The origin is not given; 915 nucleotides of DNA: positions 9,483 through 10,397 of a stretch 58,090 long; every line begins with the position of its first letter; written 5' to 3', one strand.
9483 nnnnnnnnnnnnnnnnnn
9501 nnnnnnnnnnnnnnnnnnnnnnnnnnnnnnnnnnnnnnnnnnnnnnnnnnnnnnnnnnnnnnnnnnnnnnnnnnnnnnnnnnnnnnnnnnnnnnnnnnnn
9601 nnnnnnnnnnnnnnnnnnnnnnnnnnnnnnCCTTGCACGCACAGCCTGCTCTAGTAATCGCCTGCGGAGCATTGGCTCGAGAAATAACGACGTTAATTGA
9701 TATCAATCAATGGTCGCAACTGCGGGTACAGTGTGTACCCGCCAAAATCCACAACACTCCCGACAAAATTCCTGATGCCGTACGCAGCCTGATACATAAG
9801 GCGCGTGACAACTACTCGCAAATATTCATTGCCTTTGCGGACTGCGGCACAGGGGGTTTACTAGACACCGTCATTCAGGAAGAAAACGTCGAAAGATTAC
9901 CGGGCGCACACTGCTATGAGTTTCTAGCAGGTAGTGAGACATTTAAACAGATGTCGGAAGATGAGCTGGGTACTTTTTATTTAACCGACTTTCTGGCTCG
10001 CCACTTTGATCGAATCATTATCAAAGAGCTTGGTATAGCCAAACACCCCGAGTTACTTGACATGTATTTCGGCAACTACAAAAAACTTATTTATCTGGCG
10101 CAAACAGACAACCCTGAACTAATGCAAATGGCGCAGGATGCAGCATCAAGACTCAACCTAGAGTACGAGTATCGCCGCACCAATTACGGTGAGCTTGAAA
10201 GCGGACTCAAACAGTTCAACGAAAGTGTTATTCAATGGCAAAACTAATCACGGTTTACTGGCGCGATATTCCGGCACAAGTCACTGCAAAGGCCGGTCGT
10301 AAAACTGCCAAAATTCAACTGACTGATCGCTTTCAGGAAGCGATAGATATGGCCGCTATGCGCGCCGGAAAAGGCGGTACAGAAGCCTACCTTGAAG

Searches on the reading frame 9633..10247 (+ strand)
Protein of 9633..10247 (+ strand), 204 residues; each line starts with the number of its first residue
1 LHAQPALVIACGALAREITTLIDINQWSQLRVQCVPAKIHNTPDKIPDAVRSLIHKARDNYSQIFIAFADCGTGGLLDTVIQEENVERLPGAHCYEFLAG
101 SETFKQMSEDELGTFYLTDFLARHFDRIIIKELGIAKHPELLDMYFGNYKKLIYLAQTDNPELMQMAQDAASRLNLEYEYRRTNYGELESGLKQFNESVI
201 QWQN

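Call 3: search_protein_families(library=pfam, proteins=[window:9633-10247:+], max_evalue=0.01)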
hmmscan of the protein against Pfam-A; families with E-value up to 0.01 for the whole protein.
window:9633-10247:+ (204 aa): 1 family
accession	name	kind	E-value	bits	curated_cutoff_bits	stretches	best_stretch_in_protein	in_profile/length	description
PF07796.16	DUF1638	-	5.3e-31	108.1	27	1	34-190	1-159/161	Protein of unknown function (DUF1638)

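Call 4: search_protein_families(library=ncbifam, proteins=[window:9633-10247:+], max_evalue=0.01)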
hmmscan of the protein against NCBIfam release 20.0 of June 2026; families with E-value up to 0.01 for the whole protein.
window:9633-10247:+ (204 aa): 0 families

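Call 33: search_solved_structures(query=window:9633-10247:+, max_evalue=1)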
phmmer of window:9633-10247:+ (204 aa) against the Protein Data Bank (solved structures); distinct sequences matched with E-value up to 1: 0.

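Call 61: find_homologous_proteins(query=window:9633-10247:+)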
Query window:9633-10247:+ (204 aa): 8000 proteins with E <= 0.001 among 8000 candidates; the best 120 are listed.
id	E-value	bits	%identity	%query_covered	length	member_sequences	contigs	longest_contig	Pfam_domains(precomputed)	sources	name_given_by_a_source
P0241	8.9e-130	449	97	100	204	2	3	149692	PF07796.17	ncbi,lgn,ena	-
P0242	2.4e-120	418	89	100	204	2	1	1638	PF07796.17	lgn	-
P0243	3.4e-119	414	90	99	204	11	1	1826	PF07796.17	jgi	-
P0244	8.5e-119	413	89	100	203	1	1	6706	PF07796.17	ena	-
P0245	7.9e-118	410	88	98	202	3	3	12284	PF07796.17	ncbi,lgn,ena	-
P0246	1.1e-117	409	88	100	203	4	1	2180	PF07796.17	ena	-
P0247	2.0e-117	408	86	100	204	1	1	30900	PF07796.17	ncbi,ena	-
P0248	2.2e-117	408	87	99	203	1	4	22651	PF07796.17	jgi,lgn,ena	-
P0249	2.8e-117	408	87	98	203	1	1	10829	PF07796.17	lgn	-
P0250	4.2e-117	407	89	99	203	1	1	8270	PF07796.17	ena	-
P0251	4.7e-117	407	87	100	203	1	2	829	PF07796.17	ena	-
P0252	9.8e-117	406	87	100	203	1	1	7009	PF07796.17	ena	-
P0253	1.1e-116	406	87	98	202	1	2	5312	PF07796.17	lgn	-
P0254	1.1e-116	406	86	100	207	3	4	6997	PF07796.17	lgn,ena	-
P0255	1.2e-116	406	87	100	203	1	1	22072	PF07796.17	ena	-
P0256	1.7e-116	405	87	100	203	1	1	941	PF07796.17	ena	-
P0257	1.9e-116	405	87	100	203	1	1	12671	PF07796.17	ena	-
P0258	2.2e-116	405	87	100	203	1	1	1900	PF07796.17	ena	-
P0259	3.9e-116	404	88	99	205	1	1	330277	PF07796.17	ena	-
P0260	4.0e-116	404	88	99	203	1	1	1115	PF07796.17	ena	-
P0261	4.2e-116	404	86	100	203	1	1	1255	PF07796.17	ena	-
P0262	4.2e-116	404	86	100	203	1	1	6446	PF07796.17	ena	-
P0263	4.5e-116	404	87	100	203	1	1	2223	PF07796.17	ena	-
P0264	4.5e-116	404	87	100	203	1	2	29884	PF07796.17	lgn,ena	-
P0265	4.9e-116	404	86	100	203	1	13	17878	PF07796.17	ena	-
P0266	6.3e-116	403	87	100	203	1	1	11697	PF07796.17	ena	-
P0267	6.4e-116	403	87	100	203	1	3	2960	PF07796.17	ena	-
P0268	6.8e-116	403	87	100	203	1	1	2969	PF07796.17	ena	-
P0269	7.1e-116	403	87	99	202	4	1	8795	PF07796.17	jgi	-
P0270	7.2e-116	403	88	98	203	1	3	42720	PF07796.17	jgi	-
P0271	8.8e-116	403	88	98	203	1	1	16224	PF07796.17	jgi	-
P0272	9.9e-116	403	88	98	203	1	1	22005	PF07796.17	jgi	-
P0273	1.1e-115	403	86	100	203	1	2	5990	PF07796.17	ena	-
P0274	1.2e-115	402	88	98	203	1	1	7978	PF07796.17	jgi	-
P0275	1.7e-115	402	86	100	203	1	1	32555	PF07796.17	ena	-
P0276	1.7e-115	402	86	100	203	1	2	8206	PF07796.17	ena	-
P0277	1.8e-115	402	86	100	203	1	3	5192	PF07796.17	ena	-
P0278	1.8e-115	402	86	100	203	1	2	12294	PF07796.17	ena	-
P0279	2.2e-115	402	86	100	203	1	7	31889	PF07796.17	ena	-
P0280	2.8e-115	401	87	99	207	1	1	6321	PF07796.17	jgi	-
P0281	4.5e-115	401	86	100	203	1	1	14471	PF07796.17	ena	-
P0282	8.4e-115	400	86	100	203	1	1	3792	PF07796.17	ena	-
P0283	9.1e-115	400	84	100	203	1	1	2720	PF07796.17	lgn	-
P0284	1.2e-114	399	84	100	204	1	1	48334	PF07796.17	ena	-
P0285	1.4e-114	399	85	98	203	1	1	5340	PF07796.17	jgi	-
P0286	3.2e-114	398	86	98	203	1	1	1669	PF07796.17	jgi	-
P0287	3.3e-114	398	84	100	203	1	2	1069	PF07796.17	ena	-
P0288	6.6e-114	397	85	100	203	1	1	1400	PF07796.17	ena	-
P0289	6.6e-114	397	85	98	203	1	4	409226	PF07796.17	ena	-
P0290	8.3e-114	396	85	99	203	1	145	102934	PF07796.17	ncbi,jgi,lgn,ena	-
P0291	8.9e-114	396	84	99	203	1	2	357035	PF07796.17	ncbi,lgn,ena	-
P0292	1.1e-113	396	85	100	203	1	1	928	PF07796.17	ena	-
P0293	1.1e-113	396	85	100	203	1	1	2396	PF07796.17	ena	-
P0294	1.4e-113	396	85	100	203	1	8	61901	PF07796.17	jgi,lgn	-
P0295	3.0e-113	395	85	99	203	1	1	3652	PF07796.17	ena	-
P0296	4.1e-113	394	84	99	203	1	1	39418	PF07796.17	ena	-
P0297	5.8e-113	394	85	99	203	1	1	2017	PF07796.17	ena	-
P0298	6.9e-113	393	86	98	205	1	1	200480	PF07796.17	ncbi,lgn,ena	-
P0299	2.3e-108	379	81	100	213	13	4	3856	PF07796.17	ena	-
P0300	2.4e-107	375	76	100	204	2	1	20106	PF07796.17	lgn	-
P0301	3.1e-107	375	77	100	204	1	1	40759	PF07796.17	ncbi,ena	-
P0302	3.2e-107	375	78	100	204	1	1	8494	PF07796.17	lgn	-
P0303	3.8e-107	375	76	100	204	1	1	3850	PF07796.17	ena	-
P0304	1.3e-106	373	76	100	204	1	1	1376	PF07796.17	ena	-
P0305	1.8e-106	372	76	100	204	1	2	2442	PF07796.17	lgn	-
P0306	3.8e-106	371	76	100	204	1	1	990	PF07796.17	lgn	-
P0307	4.3e-106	371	78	100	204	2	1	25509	PF07796.17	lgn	-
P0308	5.8e-106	371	78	100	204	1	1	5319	PF07796.17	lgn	-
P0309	1.0e-105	370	81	99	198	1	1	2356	PF07796.17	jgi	-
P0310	1.6e-105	369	76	100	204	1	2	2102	PF07796.17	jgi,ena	-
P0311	2.4e-105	369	76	100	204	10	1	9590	PF07796.17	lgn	-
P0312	5.9e-105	368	77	100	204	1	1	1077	PF07796.17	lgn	-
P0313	2.6e-104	365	76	100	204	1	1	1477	PF07796.17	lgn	-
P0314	7.8e-104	364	76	100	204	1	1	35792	PF07796.17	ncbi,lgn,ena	-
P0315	2.2e-103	362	75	100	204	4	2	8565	PF07796.17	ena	-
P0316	2.8e-103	362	77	100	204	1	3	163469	PF07796.17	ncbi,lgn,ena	-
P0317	5.1e-103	361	75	100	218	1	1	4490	PF07796.17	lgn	-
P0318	5.3e-103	361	75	100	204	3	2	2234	PF07796.17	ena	-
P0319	9.0e-103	360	76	100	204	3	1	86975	PF07796.17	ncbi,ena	-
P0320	1.8e-102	359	76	99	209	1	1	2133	PF07796.17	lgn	-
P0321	6.2e-102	358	73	100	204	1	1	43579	PF07796.17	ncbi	-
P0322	1.0e-101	357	74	100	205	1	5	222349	PF07796.17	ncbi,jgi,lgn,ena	jgi:hypothetical protein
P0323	2.2e-100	353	75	100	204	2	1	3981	PF07796.17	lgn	-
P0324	3.8e-99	349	87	85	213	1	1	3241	PF07796.17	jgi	-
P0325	8.6e-99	347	72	100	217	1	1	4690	PF07796.17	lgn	-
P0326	9.1e-98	344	72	99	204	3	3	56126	PF07796.17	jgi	-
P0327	1.9e-93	330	68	97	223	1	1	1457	PF07796.17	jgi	-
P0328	9.7e-93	328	70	98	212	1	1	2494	PF07796.17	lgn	-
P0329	5.0e-92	325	66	100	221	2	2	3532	PF07796.17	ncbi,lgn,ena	-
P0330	3.3e-91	323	71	95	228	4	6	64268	PF07796.17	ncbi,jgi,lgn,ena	jgi:hypothetical protein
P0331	1.5e-90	321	71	94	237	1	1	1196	PF07796.17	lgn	-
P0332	3.6e-90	319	65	100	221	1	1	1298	PF07796.17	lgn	-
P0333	9.0e-90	318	64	100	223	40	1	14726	PF07796.17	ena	-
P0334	9.1e-90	318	67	100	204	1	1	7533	PF07796.17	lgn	-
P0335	1.3e-89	317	63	100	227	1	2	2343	PF07796.17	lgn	-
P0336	2.3e-88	313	71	93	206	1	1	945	PF07796.17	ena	-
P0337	5.8e-88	312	68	96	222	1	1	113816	PF07796.17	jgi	-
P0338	6.0e-88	312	75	86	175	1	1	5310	PF07796.17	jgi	-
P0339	1.1e-87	311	69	94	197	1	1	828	PF07796.17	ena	-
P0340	1.4e-87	311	67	100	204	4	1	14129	PF07796.17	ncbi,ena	-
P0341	2.6e-87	310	61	100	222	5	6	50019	PF07796.17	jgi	jgi:hypothetical protein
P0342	5.3e-86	306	82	80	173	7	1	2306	PF07796.17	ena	-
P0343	5.9e-84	299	74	86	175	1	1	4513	PF07796.17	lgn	-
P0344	6.5e-84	299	64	100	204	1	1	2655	PF07796.17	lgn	-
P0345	2.4e-83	297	64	99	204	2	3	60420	PF07796.17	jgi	jgi:hypothetical protein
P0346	3.0e-83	297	64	97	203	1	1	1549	PF07796.17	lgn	-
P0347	3.8e-83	296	72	86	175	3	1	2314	PF07796.17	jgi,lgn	-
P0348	6.2e-83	296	64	99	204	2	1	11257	PF07796.17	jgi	-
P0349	3.4e-82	293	64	98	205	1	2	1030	PF07796.17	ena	-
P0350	3.4e-82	293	64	98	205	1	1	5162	PF07796.17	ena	-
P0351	5.0e-82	293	66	97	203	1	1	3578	PF07796.17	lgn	-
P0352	6.4e-82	292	64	98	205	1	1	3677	PF07796.17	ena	-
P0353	1.2e-81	291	64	98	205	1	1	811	PF07796.17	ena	-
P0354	1.7e-81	291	64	98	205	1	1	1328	PF07796.17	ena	-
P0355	1.7e-81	291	64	98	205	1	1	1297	PF07796.17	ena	-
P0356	3.2e-81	290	64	98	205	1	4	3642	PF07796.17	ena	-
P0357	3.2e-81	290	64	98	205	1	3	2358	PF07796.17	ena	-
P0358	3.5e-81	290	62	99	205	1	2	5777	PF07796.17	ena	-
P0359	5.6e-81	289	61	99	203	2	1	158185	PF07796.17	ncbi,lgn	-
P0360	9.4e-81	289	61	99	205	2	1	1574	PF07796.17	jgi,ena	jgi:hypothetical protein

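Call 69: predict_structure(alignment_id=A2)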
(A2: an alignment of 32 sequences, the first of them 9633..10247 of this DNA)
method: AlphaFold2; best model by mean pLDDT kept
length: 204 residues; sequences in the alignment: 32
mean_pLDDT: 85.9   pTM: 0.73
mean pLDDT of the five models: 85.9, 83.1, 80.7, 77.0, 74.3
residues with pLDDT >= 90: 84; 70-90: 103; 50-70: 16; < 50: 1
segments of 3 or more residues with pLDDT < 50: none
pLDDT, mean of each block of 10 residues (from residue 1): 82 85 89 86 88 95 88 83 90 67 74 84 90 90 89 91 96 95 84 83 60
secondary structure, 60 per line:
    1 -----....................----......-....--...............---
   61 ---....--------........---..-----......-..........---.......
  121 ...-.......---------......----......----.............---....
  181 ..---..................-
elements in order: E6-11 H12-25 E30-35 H37-40 H43-57 E64-67 H76-83 H94-99 H101-110 E114-118 H119-123 H125-131 H141-146 E151-156 H161-173 E177-182 H186-203

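Call 74: fold_search(model_id=the predicted structure, library=pdb)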
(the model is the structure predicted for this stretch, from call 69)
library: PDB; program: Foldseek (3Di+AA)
matches with E <= 10: 1335; with E <= 0.001: 0
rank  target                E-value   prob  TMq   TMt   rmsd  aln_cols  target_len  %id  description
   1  3qi7_A                4.2e-03  0.87  0.31  0.20  19.3       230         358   11  Crystal structure of a Putative transcriptional regulator (YP_001089212.1) from Clostridium difficile 630 at 1.86 A re (released 2011-03-23)
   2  2eq5_D                5.1e-03  0.97  0.39  0.39   9.8       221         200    8  Crystal structure of hydantoin racemase from Pyrococcus horikoshii OT3 (released 2007-10-02)
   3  3qi7_B                5.1e-03  0.80  0.29  0.19  20.5       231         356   11  Crystal structure of a Putative transcriptional regulator (YP_001089212.1) from Clostridium difficile 630 at 1.86 A re (released 2011-03-23)
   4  6swl_B                5.7e-03  0.85  0.26  0.36  13.2       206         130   10  The REC domain of XynC, a response regulator from Geobacillus stearothermophilus (released 2020-10-14)
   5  5xwz_C                6.4e-03  0.84  0.33  0.27  15.2       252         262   11  Crystal structure of a lactonase from Cladophialophora bantiana (released 2018-05-02)
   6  7xjt_D                7.7e-03  0.85  0.31  0.21  13.5       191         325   12  Catabolic ornithine carbamoyltransferases (OTCs) from Psychrobacter sp. PAMC 21119 (released 2022-08-31)
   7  5xmw_B                8.1e-03  0.63  0.29  0.24  16.5       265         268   11  Selenomethionine-derivated ZHD (released 2018-04-25)
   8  7ba2_A                8.1e-03  0.38  0.22  0.13  15.3       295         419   12  D319A mutant of the PilB minor pilin from Streptococcus sanguinis (released 2021-04-28)
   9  2eq5_A                1.4e-02  0.82  0.35  0.34  10.4       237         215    9  Crystal structure of hydantoin racemase from Pyrococcus horikoshii OT3 (released 2007-10-02)
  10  5vmq_B                1.5e-02  0.63  0.27  0.21  12.5       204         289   12  STRUCTURE OF THE R105A MUTANT CATALYTIC TRIMER OF ESCHERICHIA COLI ASPARTATE TRANSCARBAMOYLASE AT 2.0-A RESOLUTION (released 2017-05-24)
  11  4imp_D                1.7e-02  0.66  0.28  0.13  13.5       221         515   10  The missing linker: a dimerization motif located within polyketide synthase modules (released 2013-03-27)
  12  6jrc_B                2.0e-02  0.63  0.32  0.26  16.1       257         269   12  ZHD complex with hydrolyzed alpha-ZOL (released 2020-04-08)
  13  5xmw_A                2.0e-02  0.57  0.30  0.25  16.4       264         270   12  Selenomethionine-derivated ZHD (released 2018-04-25)
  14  1pq4_A                2.2e-02  0.47  0.28  0.24  13.3       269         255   10  Crystal structure of ZnuA (released 2003-11-04)
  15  6fw5_C                2.4e-02  0.51  0.31  0.30  13.8       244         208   14  TesA a major thioesterase from Mycobacterium tuberculosis (released 2018-10-24)
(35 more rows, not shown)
